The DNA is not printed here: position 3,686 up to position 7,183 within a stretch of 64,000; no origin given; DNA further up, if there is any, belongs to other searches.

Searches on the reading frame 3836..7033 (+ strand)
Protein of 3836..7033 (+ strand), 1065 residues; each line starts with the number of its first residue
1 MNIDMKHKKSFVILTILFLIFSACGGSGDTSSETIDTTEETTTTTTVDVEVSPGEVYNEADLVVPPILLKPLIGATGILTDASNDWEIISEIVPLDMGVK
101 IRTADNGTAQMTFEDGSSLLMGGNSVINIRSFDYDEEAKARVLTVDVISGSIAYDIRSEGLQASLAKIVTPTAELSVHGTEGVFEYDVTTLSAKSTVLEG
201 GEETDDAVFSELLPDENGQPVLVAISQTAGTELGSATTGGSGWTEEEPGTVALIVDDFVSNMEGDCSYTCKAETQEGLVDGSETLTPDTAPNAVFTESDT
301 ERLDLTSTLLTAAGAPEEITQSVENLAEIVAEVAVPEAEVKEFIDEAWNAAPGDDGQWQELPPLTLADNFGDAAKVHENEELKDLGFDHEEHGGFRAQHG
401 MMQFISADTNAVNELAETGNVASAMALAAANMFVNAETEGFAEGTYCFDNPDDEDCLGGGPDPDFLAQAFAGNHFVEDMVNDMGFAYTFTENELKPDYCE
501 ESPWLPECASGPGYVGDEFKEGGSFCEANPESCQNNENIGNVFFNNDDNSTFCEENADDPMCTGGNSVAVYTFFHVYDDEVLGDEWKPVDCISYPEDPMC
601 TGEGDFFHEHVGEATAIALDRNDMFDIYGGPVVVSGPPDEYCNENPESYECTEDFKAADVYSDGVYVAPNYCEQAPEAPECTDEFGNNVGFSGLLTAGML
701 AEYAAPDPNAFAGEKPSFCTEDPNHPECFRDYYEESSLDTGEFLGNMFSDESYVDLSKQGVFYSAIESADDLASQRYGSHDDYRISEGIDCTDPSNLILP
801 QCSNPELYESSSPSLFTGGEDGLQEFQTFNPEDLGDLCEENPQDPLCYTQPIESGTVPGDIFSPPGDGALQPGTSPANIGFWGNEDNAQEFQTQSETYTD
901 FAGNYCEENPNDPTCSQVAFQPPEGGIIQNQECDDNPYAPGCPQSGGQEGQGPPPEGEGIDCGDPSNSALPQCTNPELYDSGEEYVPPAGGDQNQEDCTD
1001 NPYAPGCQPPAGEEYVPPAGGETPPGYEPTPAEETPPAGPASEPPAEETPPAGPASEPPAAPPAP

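Call 25: search_protein_families(library=pfam, proteins=[window:3836-7033:+])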
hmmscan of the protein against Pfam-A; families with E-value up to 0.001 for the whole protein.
window:3836-7033:+ (1065 aa): 1 family
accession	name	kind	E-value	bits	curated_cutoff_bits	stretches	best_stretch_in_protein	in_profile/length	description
PF04773.18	FecR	-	3.2e-08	34.3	24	1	100-200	2-94/97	FecR protein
